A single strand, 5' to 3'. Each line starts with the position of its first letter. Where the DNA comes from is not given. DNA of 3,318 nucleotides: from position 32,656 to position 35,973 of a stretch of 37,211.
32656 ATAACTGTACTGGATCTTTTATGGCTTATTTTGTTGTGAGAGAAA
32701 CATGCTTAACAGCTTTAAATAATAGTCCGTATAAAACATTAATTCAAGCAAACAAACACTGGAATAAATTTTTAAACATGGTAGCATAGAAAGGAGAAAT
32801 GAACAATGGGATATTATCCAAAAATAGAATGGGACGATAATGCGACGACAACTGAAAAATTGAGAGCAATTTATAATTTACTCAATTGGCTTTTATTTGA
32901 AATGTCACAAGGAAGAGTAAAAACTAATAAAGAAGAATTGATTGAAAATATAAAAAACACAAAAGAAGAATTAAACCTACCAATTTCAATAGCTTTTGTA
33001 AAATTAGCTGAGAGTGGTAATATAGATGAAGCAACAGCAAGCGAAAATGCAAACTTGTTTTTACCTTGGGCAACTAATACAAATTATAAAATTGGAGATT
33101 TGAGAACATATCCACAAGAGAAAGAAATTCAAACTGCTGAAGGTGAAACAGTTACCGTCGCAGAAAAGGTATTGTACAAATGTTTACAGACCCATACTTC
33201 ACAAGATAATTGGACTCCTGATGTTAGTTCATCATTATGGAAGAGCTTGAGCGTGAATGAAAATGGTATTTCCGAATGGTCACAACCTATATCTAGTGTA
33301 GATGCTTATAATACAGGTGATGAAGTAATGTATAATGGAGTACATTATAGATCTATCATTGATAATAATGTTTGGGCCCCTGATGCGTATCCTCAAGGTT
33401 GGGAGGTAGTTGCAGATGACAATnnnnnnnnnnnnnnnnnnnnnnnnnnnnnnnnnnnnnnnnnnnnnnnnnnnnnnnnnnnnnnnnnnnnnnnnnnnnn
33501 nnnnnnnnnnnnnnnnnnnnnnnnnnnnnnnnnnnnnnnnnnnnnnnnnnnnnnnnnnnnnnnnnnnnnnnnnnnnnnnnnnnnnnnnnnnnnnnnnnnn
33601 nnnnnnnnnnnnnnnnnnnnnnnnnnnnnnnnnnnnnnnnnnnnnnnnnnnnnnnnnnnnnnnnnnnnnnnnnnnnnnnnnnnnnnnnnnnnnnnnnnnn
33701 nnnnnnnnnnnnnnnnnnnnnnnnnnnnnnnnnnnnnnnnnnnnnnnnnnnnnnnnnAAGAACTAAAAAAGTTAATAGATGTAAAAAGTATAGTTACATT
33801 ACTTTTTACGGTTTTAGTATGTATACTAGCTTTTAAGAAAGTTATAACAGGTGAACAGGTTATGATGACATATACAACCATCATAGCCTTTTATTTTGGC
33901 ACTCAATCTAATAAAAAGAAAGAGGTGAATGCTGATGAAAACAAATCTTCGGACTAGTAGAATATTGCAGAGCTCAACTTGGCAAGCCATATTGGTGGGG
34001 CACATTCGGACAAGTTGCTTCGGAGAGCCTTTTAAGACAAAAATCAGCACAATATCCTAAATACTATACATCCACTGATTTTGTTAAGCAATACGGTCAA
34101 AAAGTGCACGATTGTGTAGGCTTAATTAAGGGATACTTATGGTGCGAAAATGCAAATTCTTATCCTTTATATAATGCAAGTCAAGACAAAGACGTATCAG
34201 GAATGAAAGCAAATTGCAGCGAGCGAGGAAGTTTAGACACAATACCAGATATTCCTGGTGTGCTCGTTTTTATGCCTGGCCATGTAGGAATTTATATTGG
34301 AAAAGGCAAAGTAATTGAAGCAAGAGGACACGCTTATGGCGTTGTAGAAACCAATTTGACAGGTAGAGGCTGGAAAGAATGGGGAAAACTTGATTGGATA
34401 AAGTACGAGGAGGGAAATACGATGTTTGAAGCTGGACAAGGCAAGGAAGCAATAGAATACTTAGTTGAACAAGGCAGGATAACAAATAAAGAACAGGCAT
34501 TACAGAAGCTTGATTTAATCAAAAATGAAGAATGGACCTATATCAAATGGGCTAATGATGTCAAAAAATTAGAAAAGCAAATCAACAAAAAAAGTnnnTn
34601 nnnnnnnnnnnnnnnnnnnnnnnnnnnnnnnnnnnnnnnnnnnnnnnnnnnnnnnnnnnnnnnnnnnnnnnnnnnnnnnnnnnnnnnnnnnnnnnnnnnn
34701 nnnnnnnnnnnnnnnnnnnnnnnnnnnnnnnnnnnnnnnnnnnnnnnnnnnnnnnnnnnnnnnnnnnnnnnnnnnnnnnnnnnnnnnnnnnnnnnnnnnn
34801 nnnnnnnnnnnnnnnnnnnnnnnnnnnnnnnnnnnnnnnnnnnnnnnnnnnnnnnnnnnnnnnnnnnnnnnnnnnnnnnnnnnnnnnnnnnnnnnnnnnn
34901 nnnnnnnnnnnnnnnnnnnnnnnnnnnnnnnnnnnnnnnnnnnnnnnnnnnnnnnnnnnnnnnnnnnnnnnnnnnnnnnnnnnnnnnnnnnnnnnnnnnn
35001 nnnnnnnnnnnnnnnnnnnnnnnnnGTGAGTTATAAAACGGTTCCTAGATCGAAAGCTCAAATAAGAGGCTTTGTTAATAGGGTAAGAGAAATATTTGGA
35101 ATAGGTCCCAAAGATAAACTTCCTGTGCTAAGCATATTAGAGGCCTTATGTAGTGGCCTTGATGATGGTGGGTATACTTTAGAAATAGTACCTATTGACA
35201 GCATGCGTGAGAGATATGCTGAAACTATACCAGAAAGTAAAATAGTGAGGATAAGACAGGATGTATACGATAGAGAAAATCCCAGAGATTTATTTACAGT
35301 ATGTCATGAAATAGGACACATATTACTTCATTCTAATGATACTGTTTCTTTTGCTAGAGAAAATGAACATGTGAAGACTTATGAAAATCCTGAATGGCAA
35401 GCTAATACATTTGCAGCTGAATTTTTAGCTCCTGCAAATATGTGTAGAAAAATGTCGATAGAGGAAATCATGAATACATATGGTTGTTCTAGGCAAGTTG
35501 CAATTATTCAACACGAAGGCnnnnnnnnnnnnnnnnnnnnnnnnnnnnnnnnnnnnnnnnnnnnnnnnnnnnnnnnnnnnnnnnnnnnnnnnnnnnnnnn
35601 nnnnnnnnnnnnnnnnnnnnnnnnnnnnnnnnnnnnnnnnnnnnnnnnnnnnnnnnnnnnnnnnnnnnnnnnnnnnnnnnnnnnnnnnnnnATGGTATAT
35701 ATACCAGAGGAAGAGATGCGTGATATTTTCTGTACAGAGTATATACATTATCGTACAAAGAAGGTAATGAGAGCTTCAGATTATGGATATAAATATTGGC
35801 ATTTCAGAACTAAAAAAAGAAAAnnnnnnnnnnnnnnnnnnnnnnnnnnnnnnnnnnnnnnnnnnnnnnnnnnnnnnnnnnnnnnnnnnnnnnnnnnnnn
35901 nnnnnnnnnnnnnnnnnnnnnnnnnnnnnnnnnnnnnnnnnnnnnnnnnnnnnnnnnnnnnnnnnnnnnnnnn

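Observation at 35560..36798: Undescribed accessory cassette: two small basic ORFs, a 70-aa protein, then an XRE-HTH + Spo0E-like phosphatase. A prophage module that may gate host sporulation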

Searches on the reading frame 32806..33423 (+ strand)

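Call 80: search_protein_families(library=pfam, max_evalue=0.01, proteins=[window:32806-33423:+])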
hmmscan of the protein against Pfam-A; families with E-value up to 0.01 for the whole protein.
window:32806-33423:+ (206 aa): 1 family
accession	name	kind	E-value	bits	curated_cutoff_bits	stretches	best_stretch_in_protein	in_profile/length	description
PF02839.19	CBM_5_12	-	2.6e-15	56.6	26.2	2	112-146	10-44/44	Carbohydrate-binding module family 5/12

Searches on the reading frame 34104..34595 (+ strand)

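Call 3: search_protein_families(library=pfam, max_evalue=1, proteins=[window:34104-34595:+])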
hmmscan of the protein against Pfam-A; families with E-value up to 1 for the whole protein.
window:34104-34595:+ (164 aa): 2 families
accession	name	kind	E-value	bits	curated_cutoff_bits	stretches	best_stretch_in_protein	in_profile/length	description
PF00877.26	NLPC_P60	-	4.2e-06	27.1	23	1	3-93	15-99/105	NlpC/P60 family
PF24908.1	Ig_SIBA-E_2nd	-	0.22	12.1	27.8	1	46-83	48-84/117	Integrin beta-like protein A-E, second Ig-like domain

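Call 4: search_protein_families(library=phrogs, max_evalue=1, proteins=[window:34104-34595:+])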
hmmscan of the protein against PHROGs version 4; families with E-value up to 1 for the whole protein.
window:34104-34595:+ (164 aa): 3 families
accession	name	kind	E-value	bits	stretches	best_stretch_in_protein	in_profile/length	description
phrog_329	-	tail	7.1e-06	25.5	1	3-99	562-655/949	minor tail protein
phrog_5836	-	unknown function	0.003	16.5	1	73-160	529-620/1071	-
phrog_23435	-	unknown function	0.25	12.9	1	113-140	22-48/62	-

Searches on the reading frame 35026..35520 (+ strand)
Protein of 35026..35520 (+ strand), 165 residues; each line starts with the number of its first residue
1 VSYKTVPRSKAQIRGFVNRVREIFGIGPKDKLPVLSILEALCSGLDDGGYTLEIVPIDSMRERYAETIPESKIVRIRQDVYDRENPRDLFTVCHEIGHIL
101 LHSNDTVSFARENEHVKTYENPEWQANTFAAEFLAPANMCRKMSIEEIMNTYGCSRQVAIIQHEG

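Call 3: search_protein_families(library=pfam, max_evalue=1, proteins=[window:35026-35520:+])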
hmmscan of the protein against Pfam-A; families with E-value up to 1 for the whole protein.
window:35026-35520:+ (165 aa): 3 families
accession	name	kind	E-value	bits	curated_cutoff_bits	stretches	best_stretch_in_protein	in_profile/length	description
PF06114.19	Peptidase_M78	-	2.2e-12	47.3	22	1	55-159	11-118/123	IrrE N-terminal-like domain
PF04298.18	Zn_peptidase_2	-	0.012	15.6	27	1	69-116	68-115/218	Putative neutral zinc metallopeptidase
PF10263.15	SprT-like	-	0.12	12.7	25.6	1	72-120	44-89/108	SprT-like family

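Call 4: search_protein_families(library=phrogs, max_evalue=1, proteins=[window:35026-35520:+])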
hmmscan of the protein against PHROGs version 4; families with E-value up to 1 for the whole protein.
window:35026-35520:+ (165 aa): 7 families
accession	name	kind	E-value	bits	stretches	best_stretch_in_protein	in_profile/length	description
phrog_2439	-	transcription regulation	6.1e-13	49.4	1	84-143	193-248/367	transcriptional regulator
phrog_1914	-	unknown function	1.3e-12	48.9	1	84-162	90-173/222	-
phrog_87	-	other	1e-11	46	1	64-158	64-156/227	metallo-protease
phrog_19315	-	unknown function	1.7e-07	31.6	1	87-161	94-174/348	-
phrog_1516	-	unknown function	5.6e-06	27.1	1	86-157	85-167/227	-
phrog_9565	-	unknown function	0.06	14.2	1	139-159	18-38/64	-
phrog_18577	-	unknown function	0.11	12.7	1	89-141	187-242/332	-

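Call 49: find_encoding_contigs(protein=window:35026-35520:+, flank=5000, max_places=5)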
Protein window:35026-35520:+ (165 aa): 24 contigs read that carry it; 3 places shown.
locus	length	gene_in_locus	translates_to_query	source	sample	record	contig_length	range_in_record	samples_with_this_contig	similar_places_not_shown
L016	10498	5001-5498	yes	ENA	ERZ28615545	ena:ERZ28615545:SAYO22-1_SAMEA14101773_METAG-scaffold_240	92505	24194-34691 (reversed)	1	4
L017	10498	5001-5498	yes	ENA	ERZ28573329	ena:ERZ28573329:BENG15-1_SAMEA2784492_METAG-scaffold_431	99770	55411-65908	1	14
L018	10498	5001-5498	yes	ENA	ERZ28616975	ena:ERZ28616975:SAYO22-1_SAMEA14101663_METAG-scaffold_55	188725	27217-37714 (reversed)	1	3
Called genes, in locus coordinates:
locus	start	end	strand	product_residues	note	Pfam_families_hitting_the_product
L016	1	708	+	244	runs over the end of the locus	PF01391:Collagen, PF24243:Phage_tail_C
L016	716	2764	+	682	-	-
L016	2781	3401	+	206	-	PF02839:CBM_5_12 (weak)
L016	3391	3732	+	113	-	-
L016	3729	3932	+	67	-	-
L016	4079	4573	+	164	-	PF00877:NLPC_P60 (weak)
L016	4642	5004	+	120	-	PF13560:HTH_31, PF01381:HTH_3 (faint)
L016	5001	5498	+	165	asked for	PF06114:Peptidase_M78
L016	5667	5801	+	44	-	-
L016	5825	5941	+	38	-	-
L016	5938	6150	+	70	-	-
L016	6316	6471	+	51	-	PF01381:HTH_3, PF13443:HTH_26 (weak)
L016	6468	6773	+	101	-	PF09388:SpoOE-like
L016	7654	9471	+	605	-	PF13522:GATase_6, PF13537:GATase_7, PF01380:SIS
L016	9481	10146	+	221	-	PF24894:Hexapep_GlmU (faint), PF25084:LbH_EIF2B, PF25087:GMPPB_C, PF00132:Hexapep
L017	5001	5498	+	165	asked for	PF06114:Peptidase_M78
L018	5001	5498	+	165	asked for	PF06114:Peptidase_M78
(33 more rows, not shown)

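Call 50: search_protein_families(library=ncbifam, max_evalue=0.01, proteins=[window:35026-35520:+])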
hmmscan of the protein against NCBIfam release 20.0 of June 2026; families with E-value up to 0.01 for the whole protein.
window:35026-35520:+ (165 aa): 1 family
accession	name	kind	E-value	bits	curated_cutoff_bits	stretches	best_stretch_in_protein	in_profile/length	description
NF052239.1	antitox_spr1629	equivalog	1.7e-08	34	335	1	87-142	207-258/377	spr1629 family repressor/antitoxin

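Call 51: search_protein_families(library=padloc, max_evalue=0.01, proteins=[window:35026-35520:+])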
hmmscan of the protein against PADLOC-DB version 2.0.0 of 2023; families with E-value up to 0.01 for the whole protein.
window:35026-35520:+ (165 aa): 17 families
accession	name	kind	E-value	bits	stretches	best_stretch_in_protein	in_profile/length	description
PDLC04141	capP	-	1.7e-13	48.7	1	82-143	61-121/242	capP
PDLC03948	RmrA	-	9e-10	36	1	10-139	136-255/397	-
PDLC03953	RmrA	-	1.6e-09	35.5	1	86-144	206-253/373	-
PDLC03944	RmrA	-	1.7e-09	35.2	1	73-141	184-249/384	-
PDLC03945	RmrA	-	1.2e-08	32.6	1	87-140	207-256/394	-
PDLC03954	RmrA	-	2.1e-08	31.5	1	89-138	209-255/380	-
PDLC03951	RmrA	-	5.5e-08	30.2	1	85-139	202-251/400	-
PDLC03947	RmrA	-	1.5e-07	28.6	1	87-150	207-267/383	-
PDLC03952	RmrA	-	3.2e-06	24.2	1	87-140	219-269/395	-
PDLC03949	RmrA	-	3.3e-06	24.2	1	90-144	191-235/363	-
PDLC03946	RmrA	-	4.1e-06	23.8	1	87-142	189-235/357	-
PDLC03950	RmrA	-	5.1e-06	23.7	1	87-148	195-252/369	-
PDLC03982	PD-Lambda-2_B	-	2e-05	22.1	1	90-145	292-346/402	-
PDLC04776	PDC-M69B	-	6.5e-05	20.7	1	88-141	81-135/272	-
PDLC03955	RmrA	-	0.00016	19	1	10-139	144-255/371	-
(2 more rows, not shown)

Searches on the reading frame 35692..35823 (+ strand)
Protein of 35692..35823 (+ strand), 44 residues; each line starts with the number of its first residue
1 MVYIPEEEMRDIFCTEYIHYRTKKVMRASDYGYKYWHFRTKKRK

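Call 3: search_protein_families(library=pfam, max_evalue=1, proteins=[window:35692-35823:+])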
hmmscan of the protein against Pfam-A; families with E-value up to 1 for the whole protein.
window:35692-35823:+ (44 aa): 0 families

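Call 4: search_protein_families(library=phrogs, max_evalue=1, proteins=[window:35692-35823:+])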
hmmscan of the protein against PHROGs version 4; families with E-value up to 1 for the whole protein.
window:35692-35823:+ (44 aa): 1 family
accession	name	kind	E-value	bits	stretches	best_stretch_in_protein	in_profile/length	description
phrog_33859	-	unknown function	0.071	14.1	1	22-41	35-54/57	-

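Call 48: find_encoding_contigs(protein=window:35692-35823:+, flank=5000, max_places=5)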
Protein window:35692-35823:+ (44 aa): 24 contigs read that carry it; 3 places shown.
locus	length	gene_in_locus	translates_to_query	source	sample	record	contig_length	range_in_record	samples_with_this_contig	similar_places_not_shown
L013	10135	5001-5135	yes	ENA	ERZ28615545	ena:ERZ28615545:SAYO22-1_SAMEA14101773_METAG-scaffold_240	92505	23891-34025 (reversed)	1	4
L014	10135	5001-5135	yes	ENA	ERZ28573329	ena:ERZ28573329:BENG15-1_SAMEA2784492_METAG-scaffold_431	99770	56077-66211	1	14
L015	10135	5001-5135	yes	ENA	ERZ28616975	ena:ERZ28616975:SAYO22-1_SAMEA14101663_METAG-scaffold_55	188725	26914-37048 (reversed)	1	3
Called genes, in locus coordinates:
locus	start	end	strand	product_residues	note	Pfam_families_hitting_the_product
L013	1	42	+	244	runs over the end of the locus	PF01391:Collagen, PF24243:Phage_tail_C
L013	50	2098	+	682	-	-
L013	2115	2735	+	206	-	PF02839:CBM_5_12 (weak)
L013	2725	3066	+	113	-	-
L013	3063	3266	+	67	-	-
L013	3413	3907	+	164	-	PF00877:NLPC_P60 (weak)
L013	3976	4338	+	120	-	PF13560:HTH_31, PF01381:HTH_3 (faint)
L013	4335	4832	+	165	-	PF06114:Peptidase_M78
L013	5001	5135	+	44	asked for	-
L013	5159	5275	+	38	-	-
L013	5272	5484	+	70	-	-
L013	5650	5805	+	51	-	PF01381:HTH_3, PF13443:HTH_26 (weak)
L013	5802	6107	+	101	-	PF09388:SpoOE-like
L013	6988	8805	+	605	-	PF13522:GATase_6, PF13537:GATase_7, PF01380:SIS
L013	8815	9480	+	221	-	PF24894:Hexapep_GlmU (faint), PF25084:LbH_EIF2B, PF25087:GMPPB_C, PF00132:Hexapep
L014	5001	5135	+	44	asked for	-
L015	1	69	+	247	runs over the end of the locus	PF01391:Collagen, PF24243:Phage_tail_C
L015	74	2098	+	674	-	-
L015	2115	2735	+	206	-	PF02839:CBM_5_12 (weak)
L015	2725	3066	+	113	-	-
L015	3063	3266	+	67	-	-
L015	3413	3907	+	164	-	PF00877:NLPC_P60 (weak)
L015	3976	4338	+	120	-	PF13560:HTH_31, PF01381:HTH_3 (faint)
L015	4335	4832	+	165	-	PF06114:Peptidase_M78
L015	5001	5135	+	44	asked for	-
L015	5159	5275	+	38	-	-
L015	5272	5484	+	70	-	-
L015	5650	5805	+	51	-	PF01381:HTH_3, PF13443:HTH_26 (weak)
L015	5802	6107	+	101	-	PF09388:SpoOE-like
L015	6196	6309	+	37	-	-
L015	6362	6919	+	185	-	PF05067:Mn_catalase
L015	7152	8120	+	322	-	-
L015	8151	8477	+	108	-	-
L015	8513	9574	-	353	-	PF04551:GcpE, PF26540:GcpE_C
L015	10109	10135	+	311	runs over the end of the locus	PF10977:DUF2797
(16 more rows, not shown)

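Call 50: search_protein_families(library=ncbifam, max_evalue=0.01, proteins=[window:35692-35823:+, L015:6362-6916:+, L015:7152-8117:+, L015:8151-8474:+])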
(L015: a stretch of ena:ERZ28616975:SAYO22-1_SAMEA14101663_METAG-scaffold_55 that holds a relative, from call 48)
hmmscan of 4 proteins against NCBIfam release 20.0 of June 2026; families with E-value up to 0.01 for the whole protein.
window:35692-35823:+ (44 aa): 0 families

L015:6362-6916:+ (185 aa): 3 families
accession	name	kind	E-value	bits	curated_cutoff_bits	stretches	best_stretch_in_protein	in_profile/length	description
NF052557.1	ManCatBAC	equivalog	3.3e-12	46.4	350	1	30-128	113-216/268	manganese catalase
NF058679.1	EncB_fam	subfamily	6.8e-06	26.1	90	1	52-135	18-103/117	encapsulin nanocompartment ferritin-likeEncB family encapsulin nanocompartment ferritin-like cargo protein cargo protein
TIGR04535.1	ferrit_encaps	subfamily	9.4e-06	25.6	125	1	61-140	20-101/114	encapsulin-associated ferritin-like protein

L015:7152-8117:+ (322 aa): 0 families

L015:8151-8474:+ (108 aa): 0 families

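Call 51: search_protein_families(library=padloc, max_evalue=0.01, proteins=[window:35692-35823:+])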
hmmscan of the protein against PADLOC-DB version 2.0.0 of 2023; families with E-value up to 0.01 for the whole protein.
window:35692-35823:+ (44 aa): 0 families

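Call 63: find_homologous_proteins(query=window:35692-35823:+, max_evalue=1)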
Query window:35692-35823:+ (44 aa): 1 proteins with E <= 1 among 1 candidates.
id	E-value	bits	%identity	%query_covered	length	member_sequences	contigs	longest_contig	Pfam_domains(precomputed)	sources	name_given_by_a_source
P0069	2.9e-20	87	84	100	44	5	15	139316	-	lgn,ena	-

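Call 64: find_encoding_contigs(protein=P0069, flank=3000, max_places=4)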
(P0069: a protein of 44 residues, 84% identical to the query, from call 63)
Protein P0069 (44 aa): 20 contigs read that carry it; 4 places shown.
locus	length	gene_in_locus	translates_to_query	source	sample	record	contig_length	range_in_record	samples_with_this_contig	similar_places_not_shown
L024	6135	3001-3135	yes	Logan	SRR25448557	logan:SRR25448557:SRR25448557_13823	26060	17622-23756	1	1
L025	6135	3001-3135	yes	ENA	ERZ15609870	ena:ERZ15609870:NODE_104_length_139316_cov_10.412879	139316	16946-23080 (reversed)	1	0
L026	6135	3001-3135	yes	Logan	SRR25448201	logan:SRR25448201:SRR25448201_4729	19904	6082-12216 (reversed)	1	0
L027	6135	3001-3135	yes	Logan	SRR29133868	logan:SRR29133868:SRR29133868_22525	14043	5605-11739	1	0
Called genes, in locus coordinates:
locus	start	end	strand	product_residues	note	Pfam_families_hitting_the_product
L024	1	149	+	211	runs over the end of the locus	PF01510:Amidase_2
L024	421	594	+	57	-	-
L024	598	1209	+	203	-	-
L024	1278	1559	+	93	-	PF19791:DUF6275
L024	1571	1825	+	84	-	PF21825:Sequestin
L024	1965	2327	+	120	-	PF13560:HTH_31, PF12844:HTH_19 (faint), PF01381:HTH_3 (weak)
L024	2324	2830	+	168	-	PF06114:Peptidase_M78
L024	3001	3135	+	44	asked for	-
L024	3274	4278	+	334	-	-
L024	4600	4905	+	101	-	PF09388:SpoOE-like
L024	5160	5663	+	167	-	PF05067:Mn_catalase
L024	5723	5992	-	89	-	-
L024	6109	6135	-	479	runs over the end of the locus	PF00224:PK, PF03328:HpcH_HpaI (weak), PF02887:PK_C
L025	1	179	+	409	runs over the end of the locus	-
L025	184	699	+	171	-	PF02839:CBM_5_12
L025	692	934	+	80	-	PF10779:XhlA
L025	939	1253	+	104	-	-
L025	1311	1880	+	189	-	PF00877:NLPC_P60 (weak)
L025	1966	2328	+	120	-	PF13560:HTH_31, PF12844:HTH_19 (faint), PF01381:HTH_3 (weak)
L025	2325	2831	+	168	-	PF06114:Peptidase_M78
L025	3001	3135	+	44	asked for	-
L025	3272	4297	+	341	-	-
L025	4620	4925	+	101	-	PF09388:SpoOE-like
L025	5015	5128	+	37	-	-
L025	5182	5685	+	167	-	PF05067:Mn_catalase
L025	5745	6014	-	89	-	-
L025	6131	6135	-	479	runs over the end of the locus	PF00224:PK, PF03328:HpcH_HpaI (weak), PF02887:PK_C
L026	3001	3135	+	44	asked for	-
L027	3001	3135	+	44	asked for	-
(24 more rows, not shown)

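Call 80: search_protein_families(library=pfam, max_evalue=0.01, proteins=[L025:3272-4294:+])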
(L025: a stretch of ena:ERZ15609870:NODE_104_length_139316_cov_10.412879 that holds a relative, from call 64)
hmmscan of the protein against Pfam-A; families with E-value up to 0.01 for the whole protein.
L025:3272-4294:+ (341 aa): 1 family
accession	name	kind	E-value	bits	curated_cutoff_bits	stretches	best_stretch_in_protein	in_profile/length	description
PF00082.27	Peptidase_S8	-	6.7e-05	22.8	21.8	1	73-255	108-288/288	Subtilase family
